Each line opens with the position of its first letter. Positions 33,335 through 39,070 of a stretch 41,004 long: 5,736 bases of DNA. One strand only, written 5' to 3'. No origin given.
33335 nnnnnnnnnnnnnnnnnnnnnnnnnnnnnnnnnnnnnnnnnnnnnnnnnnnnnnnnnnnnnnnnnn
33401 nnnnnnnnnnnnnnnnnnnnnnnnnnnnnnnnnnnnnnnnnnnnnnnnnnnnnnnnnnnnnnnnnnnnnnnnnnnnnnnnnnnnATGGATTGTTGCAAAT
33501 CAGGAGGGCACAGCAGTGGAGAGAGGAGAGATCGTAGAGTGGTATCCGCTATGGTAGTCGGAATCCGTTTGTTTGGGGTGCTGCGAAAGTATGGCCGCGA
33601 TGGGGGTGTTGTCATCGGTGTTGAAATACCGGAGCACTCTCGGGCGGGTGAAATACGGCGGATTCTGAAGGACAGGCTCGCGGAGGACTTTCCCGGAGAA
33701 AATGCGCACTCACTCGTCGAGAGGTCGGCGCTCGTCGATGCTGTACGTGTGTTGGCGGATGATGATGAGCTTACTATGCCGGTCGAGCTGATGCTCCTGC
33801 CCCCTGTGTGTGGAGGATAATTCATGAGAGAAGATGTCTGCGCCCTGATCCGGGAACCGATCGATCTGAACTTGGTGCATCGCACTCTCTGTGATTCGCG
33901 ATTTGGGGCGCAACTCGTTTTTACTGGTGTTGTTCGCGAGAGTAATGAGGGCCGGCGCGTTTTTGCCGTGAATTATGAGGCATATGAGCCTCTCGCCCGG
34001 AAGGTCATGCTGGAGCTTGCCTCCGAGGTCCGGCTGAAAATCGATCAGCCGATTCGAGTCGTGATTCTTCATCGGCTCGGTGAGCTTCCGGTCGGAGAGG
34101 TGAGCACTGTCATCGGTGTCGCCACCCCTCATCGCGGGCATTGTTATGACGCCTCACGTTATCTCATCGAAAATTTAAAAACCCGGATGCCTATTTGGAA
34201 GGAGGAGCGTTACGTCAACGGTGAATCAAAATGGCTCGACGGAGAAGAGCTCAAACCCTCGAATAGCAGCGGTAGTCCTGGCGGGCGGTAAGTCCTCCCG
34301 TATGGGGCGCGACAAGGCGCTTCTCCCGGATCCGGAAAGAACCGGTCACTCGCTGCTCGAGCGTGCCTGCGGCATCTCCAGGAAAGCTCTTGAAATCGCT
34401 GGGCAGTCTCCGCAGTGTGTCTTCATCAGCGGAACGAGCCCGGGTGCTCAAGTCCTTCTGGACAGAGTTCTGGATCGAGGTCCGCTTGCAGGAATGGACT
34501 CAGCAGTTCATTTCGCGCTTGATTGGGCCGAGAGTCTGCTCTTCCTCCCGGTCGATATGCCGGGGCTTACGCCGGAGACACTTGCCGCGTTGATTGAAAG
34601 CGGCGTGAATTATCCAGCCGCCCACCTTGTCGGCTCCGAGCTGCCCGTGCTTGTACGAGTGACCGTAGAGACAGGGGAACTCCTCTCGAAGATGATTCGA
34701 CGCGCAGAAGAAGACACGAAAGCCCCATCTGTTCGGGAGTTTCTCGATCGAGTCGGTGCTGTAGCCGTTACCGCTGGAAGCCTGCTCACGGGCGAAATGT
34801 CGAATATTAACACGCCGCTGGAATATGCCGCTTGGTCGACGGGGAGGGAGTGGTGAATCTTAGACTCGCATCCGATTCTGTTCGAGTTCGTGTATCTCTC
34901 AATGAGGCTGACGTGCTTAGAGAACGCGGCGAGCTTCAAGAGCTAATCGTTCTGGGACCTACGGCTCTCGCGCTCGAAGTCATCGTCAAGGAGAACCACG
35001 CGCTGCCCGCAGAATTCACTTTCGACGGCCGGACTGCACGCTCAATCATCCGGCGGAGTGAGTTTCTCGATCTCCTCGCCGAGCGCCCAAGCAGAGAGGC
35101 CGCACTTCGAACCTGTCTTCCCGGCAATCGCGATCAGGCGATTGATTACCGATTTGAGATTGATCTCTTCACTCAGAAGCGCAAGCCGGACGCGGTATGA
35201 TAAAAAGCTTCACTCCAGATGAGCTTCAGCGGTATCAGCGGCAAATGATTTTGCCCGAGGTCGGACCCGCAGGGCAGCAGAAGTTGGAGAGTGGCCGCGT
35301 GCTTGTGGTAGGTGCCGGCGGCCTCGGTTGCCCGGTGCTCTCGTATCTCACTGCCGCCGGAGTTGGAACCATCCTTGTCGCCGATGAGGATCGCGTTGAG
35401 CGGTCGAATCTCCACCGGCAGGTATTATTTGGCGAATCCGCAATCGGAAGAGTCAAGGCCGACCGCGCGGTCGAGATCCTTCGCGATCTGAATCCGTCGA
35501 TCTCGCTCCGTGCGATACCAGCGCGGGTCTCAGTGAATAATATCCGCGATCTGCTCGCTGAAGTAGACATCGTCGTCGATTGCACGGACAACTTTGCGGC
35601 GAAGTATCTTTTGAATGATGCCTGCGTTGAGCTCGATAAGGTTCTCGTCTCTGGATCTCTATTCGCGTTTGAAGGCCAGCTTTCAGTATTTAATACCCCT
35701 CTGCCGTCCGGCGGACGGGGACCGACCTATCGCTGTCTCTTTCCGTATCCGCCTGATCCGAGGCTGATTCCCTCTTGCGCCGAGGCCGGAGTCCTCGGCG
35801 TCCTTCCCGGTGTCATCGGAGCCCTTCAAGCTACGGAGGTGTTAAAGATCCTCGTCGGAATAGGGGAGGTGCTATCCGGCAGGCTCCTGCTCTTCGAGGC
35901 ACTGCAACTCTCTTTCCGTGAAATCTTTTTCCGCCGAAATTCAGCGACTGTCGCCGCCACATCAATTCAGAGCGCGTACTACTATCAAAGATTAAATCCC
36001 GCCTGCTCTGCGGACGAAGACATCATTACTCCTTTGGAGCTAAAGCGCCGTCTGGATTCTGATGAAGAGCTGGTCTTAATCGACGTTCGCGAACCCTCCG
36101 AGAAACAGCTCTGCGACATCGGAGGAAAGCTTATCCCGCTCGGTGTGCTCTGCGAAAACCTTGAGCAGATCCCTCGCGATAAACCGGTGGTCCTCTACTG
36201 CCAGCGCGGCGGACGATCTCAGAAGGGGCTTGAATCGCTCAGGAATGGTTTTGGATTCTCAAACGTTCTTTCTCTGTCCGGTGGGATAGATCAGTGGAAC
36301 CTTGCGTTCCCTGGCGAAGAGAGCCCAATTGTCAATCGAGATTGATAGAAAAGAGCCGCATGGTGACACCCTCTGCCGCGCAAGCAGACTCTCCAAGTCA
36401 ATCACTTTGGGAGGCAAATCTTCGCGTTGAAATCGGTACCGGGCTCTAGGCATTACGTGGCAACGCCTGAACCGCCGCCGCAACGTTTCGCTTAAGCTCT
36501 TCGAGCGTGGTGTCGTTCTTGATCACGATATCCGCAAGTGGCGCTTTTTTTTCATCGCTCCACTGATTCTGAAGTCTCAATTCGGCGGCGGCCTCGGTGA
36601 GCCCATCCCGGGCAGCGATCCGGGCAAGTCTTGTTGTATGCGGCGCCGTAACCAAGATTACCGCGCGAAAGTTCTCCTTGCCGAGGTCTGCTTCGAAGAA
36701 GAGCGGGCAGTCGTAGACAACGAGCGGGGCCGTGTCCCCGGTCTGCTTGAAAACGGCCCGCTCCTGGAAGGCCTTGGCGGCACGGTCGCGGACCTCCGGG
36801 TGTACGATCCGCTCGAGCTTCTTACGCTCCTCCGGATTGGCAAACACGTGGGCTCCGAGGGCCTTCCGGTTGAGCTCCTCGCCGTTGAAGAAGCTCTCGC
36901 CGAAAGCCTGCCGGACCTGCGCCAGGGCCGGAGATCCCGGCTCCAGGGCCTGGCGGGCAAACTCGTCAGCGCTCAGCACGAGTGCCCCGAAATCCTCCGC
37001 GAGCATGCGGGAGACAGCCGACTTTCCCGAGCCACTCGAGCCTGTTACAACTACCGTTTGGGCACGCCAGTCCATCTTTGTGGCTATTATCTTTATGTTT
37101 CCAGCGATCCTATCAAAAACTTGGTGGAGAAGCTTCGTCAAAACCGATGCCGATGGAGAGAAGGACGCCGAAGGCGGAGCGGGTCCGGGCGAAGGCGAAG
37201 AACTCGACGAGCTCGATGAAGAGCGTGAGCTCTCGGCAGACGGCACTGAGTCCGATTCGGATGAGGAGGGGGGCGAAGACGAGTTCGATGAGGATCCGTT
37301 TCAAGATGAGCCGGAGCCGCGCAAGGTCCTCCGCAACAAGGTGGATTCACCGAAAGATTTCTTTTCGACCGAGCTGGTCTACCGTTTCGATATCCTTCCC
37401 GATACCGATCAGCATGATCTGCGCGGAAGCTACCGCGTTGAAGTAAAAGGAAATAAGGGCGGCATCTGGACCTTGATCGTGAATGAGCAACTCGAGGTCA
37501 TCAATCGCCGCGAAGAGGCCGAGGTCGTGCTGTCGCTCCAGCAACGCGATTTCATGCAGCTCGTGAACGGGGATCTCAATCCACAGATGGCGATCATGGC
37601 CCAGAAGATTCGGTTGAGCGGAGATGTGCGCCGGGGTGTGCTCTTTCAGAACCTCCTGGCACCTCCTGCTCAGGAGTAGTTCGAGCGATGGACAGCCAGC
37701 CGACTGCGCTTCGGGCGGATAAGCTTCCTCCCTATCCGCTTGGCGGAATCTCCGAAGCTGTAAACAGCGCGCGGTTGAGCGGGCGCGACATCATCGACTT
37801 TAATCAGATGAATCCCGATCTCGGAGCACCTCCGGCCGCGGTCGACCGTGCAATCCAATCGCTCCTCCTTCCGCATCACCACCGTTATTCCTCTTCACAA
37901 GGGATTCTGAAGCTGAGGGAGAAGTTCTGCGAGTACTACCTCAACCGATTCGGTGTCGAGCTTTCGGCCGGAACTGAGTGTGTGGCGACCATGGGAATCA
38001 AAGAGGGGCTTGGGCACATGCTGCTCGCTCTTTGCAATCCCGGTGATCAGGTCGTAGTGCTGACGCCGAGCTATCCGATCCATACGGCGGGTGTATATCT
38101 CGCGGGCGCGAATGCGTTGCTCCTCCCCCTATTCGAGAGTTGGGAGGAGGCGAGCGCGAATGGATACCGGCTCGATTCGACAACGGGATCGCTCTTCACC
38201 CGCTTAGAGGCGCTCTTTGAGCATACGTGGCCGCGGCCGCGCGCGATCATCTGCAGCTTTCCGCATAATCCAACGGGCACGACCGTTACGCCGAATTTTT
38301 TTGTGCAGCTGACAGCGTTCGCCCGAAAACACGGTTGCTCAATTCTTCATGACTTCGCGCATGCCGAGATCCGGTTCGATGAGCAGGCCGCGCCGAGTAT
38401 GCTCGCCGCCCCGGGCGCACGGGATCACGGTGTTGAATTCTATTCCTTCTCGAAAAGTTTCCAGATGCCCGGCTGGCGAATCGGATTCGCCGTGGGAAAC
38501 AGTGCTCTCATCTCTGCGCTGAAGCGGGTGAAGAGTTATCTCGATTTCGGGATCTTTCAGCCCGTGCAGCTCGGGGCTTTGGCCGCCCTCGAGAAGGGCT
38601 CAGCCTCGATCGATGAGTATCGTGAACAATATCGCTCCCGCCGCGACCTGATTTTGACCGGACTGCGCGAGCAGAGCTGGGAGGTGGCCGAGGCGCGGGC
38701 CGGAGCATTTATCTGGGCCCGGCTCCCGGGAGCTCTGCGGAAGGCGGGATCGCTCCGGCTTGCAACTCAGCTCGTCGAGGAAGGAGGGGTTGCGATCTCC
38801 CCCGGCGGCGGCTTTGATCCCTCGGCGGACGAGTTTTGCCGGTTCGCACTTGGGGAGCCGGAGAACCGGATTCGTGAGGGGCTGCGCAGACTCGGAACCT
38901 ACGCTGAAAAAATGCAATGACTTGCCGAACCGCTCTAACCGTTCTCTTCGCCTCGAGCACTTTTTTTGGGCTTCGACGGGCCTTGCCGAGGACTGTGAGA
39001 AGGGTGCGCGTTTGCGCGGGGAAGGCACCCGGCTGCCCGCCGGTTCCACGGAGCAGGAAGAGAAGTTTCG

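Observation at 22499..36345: Self-contained periplasmic NXR/EBDH-type molybdoenzyme island of undetermined substrate, with its own Fe-S regulator and a complete Moco pathway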

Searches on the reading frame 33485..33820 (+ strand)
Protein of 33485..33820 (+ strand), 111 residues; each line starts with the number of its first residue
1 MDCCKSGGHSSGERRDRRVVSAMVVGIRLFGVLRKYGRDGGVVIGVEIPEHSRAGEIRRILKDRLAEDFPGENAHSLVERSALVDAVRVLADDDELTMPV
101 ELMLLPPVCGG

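Call 4: search_protein_families(library=pfam, proteins=[window:33485-33820:+], max_evalue=0.01)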
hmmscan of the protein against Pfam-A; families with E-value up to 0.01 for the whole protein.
window:33485-33820:+ (111 aa): 0 families

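Call 7: search_protein_families(library=ncbifam, proteins=[window:33485-33820:+], max_evalue=0.001)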
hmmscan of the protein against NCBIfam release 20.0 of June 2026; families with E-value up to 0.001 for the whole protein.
window:33485-33820:+ (111 aa): 0 families

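Call 69: search_protein_families(library=pfam, proteins=[window:33551-33820:+], max_evalue=1)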
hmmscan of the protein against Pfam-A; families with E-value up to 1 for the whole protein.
window:33551-33820:+ (89 aa): 0 families

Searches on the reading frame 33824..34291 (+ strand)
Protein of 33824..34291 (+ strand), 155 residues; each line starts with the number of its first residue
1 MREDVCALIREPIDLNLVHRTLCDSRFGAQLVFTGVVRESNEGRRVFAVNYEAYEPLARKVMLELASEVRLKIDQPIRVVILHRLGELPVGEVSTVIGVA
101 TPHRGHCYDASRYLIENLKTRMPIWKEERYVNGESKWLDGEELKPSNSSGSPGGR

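Call 5: search_protein_families(library=pfam, proteins=[window:33824-34291:+], max_evalue=0.01)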
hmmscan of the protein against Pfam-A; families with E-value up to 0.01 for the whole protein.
window:33824-34291:+ (155 aa): 1 family
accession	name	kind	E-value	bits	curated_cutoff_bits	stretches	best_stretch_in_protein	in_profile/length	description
PF02391.22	MoaE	-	7.4e-30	103.9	23.4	1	10-121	3-114/114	MoaE protein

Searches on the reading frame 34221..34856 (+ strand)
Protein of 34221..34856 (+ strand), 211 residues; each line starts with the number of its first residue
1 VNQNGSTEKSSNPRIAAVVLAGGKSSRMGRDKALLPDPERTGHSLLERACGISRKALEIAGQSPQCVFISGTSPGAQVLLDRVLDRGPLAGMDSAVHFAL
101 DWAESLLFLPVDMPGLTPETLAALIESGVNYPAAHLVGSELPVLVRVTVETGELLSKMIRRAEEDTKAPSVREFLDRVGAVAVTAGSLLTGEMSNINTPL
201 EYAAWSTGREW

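Call 5: search_protein_families(library=pfam, proteins=[window:34221-34856:+], max_evalue=0.01)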
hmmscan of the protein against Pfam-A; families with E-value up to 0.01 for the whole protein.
window:34221-34856:+ (211 aa): 1 family
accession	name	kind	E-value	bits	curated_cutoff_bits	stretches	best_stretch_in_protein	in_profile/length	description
PF12804.13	NTP_transf_3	-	2.1e-21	77.2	27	1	17-137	1-120/160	MobA-like NTP transferase domain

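Call 7: search_protein_families(library=ncbifam, proteins=[window:34221-34856:+], max_evalue=0.001)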
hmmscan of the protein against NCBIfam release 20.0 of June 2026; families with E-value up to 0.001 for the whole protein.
window:34221-34856:+ (211 aa): 12 families
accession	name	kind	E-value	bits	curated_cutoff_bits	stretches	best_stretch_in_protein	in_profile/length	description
TIGR02665.1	molyb_mobA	equivalog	3e-14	53.5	151.85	1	15-201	1-184/186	molybdenum cofactor guanylyltransferase MobA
NF002741.0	PRK02726.1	equivalog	7.1e-13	48.6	179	1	11-124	4-114/200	molybdenum cofactor guanylyltransferase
NF001855.0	PRK00576.1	equivalog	5.4e-12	45.7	205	1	13-130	5-121/197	molybdenum cofactor guanylyltransferase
NF011059.0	PRK14490.1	equivalog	2.6e-10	40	354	1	8-128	174-290/374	bifunctional molybdenum cofactor guanylyltransferase MobA/molybdopterin-guanine dinucleotide biosynthesis adaptor protein MobB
NF001457.0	PRK00317.1-3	equivalog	3e-09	36.6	164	1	16-128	3-113/200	molybdenum cofactor guanylyltransferase MobA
NF001837.0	PRK00560.1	equivalog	6.7e-09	35.7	182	1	14-126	8-114/196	molybdenum cofactor guanylyltransferase MobA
TIGR03310.1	matur_MocA_YgfJ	equivalog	2.5e-08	34.1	186.45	1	17-127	2-114/188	molybdenum cofactor cytidylyltransferase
NF045665.1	NTPtran_DVU1551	equivalog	1.2e-07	31.1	315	1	15-127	1-115/359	DVU_1551 family NTP transferase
NF011056.0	PRK14489.1-1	equivalog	6e-07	28.9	379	1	14-120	5-105/363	bifunctional molybdenum cofactor guanylyltransferase MobA/molybdopterin-guanine dinucleotide biosynthesis adaptor protein MobB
NF011070.0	PRK14500.1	equivalog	5.8e-06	25.8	606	1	6-127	158-275/358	putative bifunctional molybdopterin-guanine dinucleotide biosynthesis protein MoaC/MobA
NF045782.1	NicBOxredNboR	equivalog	0.00014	21.6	260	1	9-127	3-123/206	nicotine blue oxidoreductase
TIGR03202.1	pucB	equivalog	0.00039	20.2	235.05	0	15-40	1-26/192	xanthine dehydrogenase accessory protein PucB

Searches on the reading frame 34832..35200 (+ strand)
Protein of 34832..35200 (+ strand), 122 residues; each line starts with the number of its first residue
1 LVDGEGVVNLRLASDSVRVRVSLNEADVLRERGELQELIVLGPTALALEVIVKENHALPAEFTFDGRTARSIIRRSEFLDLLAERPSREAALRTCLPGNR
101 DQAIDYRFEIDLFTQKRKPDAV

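Call 5: search_protein_families(library=pfam, proteins=[window:34832-35200:+], max_evalue=0.01)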
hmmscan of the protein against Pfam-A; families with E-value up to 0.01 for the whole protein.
window:34832-35200:+ (122 aa): 1 family
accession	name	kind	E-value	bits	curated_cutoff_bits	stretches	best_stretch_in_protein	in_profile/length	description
PF22668.1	DUF7009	-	0.0003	21.5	27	1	10-63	3-57/119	Family of unknown function (DUF7009)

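Call 7: search_protein_families(library=ncbifam, proteins=[window:34832-35200:+], max_evalue=0.001)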
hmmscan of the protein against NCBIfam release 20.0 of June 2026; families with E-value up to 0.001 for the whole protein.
window:34832-35200:+ (122 aa): 0 families

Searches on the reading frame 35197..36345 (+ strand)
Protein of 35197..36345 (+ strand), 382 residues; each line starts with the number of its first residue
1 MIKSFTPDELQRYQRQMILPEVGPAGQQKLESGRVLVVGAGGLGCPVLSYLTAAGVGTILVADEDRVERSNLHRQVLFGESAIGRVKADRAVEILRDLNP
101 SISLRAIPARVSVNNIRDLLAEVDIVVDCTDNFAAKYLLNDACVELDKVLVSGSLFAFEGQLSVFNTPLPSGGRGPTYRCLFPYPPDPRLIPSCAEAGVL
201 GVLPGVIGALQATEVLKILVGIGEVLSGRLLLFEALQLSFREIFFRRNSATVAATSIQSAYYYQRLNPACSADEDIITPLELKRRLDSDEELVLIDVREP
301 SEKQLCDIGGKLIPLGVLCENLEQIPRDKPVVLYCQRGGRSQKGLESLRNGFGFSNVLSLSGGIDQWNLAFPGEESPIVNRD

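Call 5: search_protein_families(library=pfam, proteins=[window:35197-36345:+], max_evalue=0.01)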
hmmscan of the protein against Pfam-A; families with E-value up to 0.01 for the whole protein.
window:35197-36345:+ (382 aa): 4 families
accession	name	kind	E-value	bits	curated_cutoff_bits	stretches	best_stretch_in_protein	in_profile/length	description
PF00899.27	ThiF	-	1.3e-77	260.7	28.1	1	13-245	1-229/238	ThiF family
PF00581.25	Rhodanese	-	3.1e-11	44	22.2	1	279-368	2-100/102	Rhodanese-like domain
PF01488.26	Shikimate_DH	-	8.2e-05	23.1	24.3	1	28-75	8-55/138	Shikimate / quinate 5-dehydrogenase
PF03435.24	Sacchrp_dh_NADP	-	0.0001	23.1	25.1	1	35-147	1-92/129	Saccharopine dehydrogenase NADP binding domain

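Call 7: search_protein_families(library=ncbifam, proteins=[window:35197-36345:+], max_evalue=0.001)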
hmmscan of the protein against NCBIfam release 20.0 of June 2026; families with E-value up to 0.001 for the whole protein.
window:35197-36345:+ (382 aa): 29 families (the best 25 are shown)
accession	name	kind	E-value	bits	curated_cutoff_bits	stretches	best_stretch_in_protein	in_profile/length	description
NF006444.0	PRK08762.1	equivalog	4.9e-114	380.9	449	2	5-270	120-383/387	molybdopterin-synthase adenylyltransferase MoeB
NF005902.0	PRK07878.1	equivalog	5.9e-108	361.3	647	1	4-368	14-382/392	adenylyltransferase/sulfurtransferase MoeZ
NF005646.0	PRK07411.1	equivalog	9e-99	331.2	633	1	6-368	12-380/390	molybdopterin-synthase adenylyltransferase MoeB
NF004281.0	PRK05690.1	subfamily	1.3e-83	280.1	266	1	3-251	3-245/250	molybdopterin-synthase adenylyltransferase MoeB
NF047750.1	SAMPActivE1UbaA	equivalog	2.9e-83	279.3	450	1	2-250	2-244/270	SAMP-activating enzyme E1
NF004111.0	PRK05600.1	equivalog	3.4e-76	256.8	437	1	8-350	17-354/371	ThiF family adenylyltransferase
TIGR02356.1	adenyl_thiF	equivalog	6.5e-70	234.7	275.25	1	12-219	1-203/203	thiazole biosynthesis adenylyltransferase ThiF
TIGR02355.1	moeB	equivalog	4.8e-64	216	376.55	1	9-249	1-235/240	molybdopterin-synthase adenylyltransferase MoeB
NF006204.0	PRK08328.1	equivalog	2.6e-46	158.1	339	1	7-238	4-224/231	hypothetical protein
NF009123.0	PRK12475.1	subfamily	7.9e-38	130.6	510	1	11-244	3-231/338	MoeB/ThiF family adenylyltransferase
NF006395.0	PRK08644.1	equivalog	1.7e-28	99.7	159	1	15-154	13-153/215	sulfur carrier protein ThiS adenylyltransferase ThiF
TIGR02354.1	thiF_fam2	equivalog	5.7e-23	81.9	152.2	1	21-155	10-145/200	thiamine biosynthesis protein ThiF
NF006077.0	PRK08223.1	equivalog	1.1e-22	80.4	266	1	22-135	18-131/296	hypothetical protein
TIGR01408.1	Ube1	subfamily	3e-18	65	750.05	1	12-154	401-551/1008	ubiquitin-activating enzyme E1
NF011425.0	PRK14852.1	equivalog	1.2e-13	49.9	1337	1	21-164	321-466/989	hypothetical protein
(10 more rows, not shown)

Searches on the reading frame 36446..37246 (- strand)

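Call 5: search_protein_families(library=pfam, proteins=[window:36446-37246:-], max_evalue=0.01)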
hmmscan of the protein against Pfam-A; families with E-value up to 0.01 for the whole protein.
window:36446-37246:- (266 aa): 12 families
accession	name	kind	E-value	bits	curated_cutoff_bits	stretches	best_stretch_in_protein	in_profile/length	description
PF01121.26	CoaE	-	1.7e-44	152.1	27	1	65-249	3-179/180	Dephospho-CoA kinase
PF13238.12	AAA_18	-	2.4e-07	31.7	29.4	1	65-214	1-112/128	AAA domain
PF13671.12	AAA_33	-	9.5e-07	29.7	27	1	65-216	2-121/143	AAA domain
PF13521.12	AAA_28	-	0.00014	22.6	27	1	65-104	2-39/164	AAA domain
PF13191.12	AAA_16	-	0.00039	21.4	32.6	1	63-169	25-129/167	AAA ATPase domain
PF06414.18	Zeta_toxin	-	0.00046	20.1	22.3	1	63-96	17-54/199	Zeta toxin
PF13189.12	Cytidylate_kin2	-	0.002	18.8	28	0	67-227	4-145/176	Cytidylate kinase-like family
PF20720.3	nSTAND3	-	0.002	18.3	27.2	1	60-88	15-43/155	Novel STAND NTPase 3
PF13401.12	AAA_22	-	0.0024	18.6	27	0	62-92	5-38/130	AAA domain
PF13207.12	AAA_17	-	0.0062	17.3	27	0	68-105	1-38/136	AAA domain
PF09848.15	SLFN-g3_helicase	-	0.0084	15.9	24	0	63-163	2-95/354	Schlafen group 3, DNA/RNA helicase domain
PF02224.24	Cytidylate_kin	-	0.0092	16.2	26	0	67-98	3-34/211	Cytidylate kinase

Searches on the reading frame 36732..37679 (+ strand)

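Call 5: search_protein_families(library=pfam, proteins=[window:36732-37679:+], max_evalue=0.01)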
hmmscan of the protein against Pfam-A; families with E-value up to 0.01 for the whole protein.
window:36732-37679:+ (315 aa): 1 family
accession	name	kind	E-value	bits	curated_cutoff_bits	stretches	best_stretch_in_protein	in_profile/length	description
PF02036.22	SCP2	-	2.8e-13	50.5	21.3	1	228-309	17-100/101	SCP-2 sterol transfer family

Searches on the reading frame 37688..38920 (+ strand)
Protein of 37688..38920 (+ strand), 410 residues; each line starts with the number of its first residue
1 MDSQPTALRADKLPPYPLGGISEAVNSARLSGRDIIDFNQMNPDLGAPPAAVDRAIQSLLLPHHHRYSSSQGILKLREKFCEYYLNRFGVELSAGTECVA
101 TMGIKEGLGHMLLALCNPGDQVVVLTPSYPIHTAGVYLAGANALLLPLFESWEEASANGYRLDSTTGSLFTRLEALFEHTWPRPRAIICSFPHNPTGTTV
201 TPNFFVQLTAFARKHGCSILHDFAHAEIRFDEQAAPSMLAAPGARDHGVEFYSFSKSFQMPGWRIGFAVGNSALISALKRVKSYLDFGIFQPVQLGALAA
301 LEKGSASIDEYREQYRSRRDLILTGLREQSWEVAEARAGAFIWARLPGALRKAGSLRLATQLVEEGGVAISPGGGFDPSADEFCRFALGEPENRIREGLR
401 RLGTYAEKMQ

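Call 5: search_protein_families(library=pfam, proteins=[window:37688-38920:+], max_evalue=0.01)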
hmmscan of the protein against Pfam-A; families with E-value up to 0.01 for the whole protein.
window:37688-38920:+ (410 aa): 1 family
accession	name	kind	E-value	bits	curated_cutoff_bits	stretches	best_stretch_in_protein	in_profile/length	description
PF00155.27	Aminotran_1_2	-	6.9e-50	170.7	19.7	1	34-402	2-361/361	Aminotransferase class I and II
